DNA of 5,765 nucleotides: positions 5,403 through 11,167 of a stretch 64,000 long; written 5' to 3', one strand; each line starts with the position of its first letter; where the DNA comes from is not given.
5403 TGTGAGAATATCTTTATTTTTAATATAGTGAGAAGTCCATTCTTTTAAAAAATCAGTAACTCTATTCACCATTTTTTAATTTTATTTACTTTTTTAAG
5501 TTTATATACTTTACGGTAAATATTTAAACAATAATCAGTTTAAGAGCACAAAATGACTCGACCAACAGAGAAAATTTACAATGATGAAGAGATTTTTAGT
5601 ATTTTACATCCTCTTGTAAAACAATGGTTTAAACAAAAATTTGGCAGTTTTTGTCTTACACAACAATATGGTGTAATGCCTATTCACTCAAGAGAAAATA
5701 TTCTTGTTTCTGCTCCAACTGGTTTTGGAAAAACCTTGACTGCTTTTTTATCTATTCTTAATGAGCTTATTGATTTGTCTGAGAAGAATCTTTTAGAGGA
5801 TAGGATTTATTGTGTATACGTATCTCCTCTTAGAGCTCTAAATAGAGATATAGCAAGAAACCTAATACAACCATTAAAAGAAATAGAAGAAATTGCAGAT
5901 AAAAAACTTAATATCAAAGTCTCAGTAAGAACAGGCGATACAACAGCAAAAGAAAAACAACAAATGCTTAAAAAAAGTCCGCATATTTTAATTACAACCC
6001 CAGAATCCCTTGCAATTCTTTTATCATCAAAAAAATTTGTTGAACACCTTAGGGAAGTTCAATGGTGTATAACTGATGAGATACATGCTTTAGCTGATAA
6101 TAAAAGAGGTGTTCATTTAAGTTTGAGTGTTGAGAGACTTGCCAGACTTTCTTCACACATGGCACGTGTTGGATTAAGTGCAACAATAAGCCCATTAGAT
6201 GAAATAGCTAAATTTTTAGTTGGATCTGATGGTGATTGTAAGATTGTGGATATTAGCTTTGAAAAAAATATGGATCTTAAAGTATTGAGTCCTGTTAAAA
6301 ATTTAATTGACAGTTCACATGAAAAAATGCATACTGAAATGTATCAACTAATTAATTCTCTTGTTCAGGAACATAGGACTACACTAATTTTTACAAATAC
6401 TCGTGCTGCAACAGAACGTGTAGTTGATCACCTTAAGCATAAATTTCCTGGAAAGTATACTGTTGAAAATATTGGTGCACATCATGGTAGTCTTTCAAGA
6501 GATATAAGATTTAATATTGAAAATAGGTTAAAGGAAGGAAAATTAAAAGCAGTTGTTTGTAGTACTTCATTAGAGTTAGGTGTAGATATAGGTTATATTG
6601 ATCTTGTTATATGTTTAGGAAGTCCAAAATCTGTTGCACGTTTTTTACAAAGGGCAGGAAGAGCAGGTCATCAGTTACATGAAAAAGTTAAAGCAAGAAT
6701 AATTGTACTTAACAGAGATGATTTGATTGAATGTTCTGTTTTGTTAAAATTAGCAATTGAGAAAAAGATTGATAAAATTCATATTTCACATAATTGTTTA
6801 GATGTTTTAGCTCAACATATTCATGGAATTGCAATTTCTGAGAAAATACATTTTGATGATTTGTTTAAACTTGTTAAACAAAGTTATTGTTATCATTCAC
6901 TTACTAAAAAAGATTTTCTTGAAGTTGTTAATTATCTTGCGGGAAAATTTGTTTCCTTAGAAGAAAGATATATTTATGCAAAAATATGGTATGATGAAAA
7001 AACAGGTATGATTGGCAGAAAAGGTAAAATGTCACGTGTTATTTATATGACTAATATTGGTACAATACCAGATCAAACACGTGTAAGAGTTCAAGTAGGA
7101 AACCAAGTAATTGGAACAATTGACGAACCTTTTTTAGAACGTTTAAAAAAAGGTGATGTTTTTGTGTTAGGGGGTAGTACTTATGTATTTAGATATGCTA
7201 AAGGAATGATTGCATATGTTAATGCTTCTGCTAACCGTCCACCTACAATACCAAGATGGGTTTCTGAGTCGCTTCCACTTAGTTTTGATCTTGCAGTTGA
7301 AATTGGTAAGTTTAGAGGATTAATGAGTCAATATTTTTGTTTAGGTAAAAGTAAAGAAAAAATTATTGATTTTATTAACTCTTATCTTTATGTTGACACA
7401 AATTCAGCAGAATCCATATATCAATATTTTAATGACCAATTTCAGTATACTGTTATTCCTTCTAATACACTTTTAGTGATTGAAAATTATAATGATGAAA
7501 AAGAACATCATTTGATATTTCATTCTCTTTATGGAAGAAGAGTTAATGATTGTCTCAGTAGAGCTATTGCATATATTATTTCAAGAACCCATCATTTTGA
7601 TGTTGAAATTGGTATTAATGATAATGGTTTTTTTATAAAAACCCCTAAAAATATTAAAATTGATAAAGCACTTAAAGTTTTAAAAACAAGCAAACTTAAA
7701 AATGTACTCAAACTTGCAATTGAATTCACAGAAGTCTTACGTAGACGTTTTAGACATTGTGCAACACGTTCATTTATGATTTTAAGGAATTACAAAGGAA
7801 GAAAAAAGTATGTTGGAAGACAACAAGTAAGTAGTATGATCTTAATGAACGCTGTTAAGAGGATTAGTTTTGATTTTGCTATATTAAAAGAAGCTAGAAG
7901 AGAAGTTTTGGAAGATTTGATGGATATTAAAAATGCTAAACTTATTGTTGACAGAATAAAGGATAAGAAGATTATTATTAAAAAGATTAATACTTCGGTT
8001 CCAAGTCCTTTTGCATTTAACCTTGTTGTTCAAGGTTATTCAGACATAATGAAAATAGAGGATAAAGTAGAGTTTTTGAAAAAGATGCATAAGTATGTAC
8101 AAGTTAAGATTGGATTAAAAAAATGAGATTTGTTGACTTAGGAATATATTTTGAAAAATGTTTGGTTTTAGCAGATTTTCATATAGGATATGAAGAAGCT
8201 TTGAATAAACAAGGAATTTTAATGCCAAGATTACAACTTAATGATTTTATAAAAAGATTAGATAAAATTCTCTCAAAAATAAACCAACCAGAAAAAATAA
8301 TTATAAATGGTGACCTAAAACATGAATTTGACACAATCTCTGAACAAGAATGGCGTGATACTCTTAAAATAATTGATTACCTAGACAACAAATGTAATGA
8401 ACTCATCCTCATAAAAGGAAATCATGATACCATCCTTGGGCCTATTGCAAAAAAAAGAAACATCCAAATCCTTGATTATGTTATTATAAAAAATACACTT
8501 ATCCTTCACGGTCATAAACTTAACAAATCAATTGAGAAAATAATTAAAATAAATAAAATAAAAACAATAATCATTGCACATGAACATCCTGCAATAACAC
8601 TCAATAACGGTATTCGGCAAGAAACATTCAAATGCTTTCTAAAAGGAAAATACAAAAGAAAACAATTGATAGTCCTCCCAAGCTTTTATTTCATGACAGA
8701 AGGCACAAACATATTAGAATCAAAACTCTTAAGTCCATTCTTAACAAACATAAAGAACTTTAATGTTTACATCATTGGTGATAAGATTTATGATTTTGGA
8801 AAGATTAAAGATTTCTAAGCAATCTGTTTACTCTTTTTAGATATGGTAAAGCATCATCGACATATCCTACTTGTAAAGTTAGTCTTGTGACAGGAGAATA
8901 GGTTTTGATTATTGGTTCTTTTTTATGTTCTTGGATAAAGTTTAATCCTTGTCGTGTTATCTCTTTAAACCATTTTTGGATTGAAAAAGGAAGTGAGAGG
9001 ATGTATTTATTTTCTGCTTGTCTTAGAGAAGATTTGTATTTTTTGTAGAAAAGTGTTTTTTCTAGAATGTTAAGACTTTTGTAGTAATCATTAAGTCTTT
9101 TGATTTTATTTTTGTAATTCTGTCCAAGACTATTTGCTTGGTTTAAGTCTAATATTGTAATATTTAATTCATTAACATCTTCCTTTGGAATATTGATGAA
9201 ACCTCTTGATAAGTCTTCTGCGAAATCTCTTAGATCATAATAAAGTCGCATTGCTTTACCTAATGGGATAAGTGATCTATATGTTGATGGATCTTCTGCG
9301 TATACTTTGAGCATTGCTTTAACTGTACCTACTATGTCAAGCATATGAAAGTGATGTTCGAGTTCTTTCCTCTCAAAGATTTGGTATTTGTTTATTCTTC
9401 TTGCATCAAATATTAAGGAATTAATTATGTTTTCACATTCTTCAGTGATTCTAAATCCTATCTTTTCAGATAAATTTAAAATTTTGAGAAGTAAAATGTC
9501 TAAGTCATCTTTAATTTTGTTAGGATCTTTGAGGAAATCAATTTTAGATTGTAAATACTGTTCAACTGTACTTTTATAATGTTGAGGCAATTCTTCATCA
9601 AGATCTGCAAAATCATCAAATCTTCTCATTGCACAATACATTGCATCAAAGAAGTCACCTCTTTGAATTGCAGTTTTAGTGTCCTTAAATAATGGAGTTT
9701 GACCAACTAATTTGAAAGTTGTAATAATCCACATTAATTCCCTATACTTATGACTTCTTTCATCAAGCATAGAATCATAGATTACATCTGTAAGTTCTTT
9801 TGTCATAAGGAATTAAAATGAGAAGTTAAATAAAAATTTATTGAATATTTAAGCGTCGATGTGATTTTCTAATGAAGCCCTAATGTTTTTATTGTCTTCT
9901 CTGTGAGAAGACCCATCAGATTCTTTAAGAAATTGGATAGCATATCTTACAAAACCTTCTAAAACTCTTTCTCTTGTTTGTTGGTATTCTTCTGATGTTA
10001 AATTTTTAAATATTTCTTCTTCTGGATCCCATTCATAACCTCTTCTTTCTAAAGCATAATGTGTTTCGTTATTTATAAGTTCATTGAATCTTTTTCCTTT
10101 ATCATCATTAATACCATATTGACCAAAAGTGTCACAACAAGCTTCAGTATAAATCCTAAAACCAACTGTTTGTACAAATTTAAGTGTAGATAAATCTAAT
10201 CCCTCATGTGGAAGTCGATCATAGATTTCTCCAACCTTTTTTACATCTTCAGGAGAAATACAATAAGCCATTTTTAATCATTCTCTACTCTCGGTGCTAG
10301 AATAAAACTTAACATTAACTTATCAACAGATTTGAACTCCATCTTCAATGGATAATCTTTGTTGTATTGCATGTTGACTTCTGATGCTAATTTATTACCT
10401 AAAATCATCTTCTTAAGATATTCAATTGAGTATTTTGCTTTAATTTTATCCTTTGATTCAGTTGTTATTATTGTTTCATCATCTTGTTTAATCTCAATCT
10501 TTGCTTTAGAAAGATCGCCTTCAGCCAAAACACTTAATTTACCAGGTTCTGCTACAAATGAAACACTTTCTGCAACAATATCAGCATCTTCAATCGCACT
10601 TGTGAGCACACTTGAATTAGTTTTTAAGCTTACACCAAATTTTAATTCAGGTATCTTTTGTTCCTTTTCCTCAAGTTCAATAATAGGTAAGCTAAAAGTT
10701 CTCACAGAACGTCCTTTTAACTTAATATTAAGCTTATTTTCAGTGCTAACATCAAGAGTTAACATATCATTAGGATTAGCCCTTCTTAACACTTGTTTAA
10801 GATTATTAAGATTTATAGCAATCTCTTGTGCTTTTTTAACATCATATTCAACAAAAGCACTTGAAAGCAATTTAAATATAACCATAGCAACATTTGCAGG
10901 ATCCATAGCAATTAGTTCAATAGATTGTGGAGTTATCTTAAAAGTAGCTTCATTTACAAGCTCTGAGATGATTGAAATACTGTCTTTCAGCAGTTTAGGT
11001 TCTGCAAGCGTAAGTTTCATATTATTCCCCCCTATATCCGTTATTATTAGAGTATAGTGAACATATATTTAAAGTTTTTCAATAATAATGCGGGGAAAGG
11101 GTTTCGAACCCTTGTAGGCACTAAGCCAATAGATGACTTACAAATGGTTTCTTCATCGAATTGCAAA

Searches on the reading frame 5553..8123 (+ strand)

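Call 50: search_protein_families(library=pfam, proteins=[window:5553-8123:+], max_evalue=0.00001)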
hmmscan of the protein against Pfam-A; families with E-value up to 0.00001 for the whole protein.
window:5553-8123:+ (857 aa): 5 families
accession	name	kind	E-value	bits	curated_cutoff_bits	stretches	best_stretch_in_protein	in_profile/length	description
PF08494.16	DEAD_assoc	-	2.4e-57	194.3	23.5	1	635-821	1-191/191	DEAD/H associated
PF19306.5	WH_Lhr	-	1.8e-33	115.7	27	1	403-563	5-165/168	Large helicase-related protein, winged helix domain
PF00270.35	DEAD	-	1.8e-31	109.6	26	1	37-215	4-164/167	DEAD/DEAH box helicase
PF00271.37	Helicase_C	-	5.3e-19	68.9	23.5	1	266-372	9-107/110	Helicase conserved C-terminal domain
PF04851.21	ResIII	-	1.8e-09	38.2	22.5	1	45-212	21-162/164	Type III restriction enzyme, res subunit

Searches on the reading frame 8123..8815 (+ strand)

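Call 75: search_protein_families(library=pfam, proteins=[window:8123-8815:+], max_evalue=0.001)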
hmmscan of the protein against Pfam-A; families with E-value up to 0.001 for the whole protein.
window:8123-8815:+ (231 aa): 1 family
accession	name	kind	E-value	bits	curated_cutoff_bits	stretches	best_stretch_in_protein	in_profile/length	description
PF00149.33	Metallophos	-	6.2e-10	40.3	21.5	1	14-157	4-137/191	Calcineurin-like phosphoesterase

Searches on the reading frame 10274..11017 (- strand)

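Call 75: search_protein_families(library=pfam, proteins=[window:10274-11017:-], max_evalue=0.001)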
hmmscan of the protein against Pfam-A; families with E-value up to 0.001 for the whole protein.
window:10274-11017:- (247 aa): 4 families
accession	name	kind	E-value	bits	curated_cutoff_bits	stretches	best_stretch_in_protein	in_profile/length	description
PF00705.23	PCNA_N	-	9.3e-15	54.9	20.3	1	4-94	6-97/127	Proliferating cell nuclear antigen, N-terminal domain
PF02747.20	PCNA_C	-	1.5e-09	38.5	23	1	121-242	1-127/128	Proliferating cell nuclear antigen, C-terminal domain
PF04005.17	Hus1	-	0.00031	20.4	27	1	1-133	4-116/288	Hus1-like protein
PF04139.18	Rad9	-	0.00058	19.8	25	0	13-241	4-251/253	Rad9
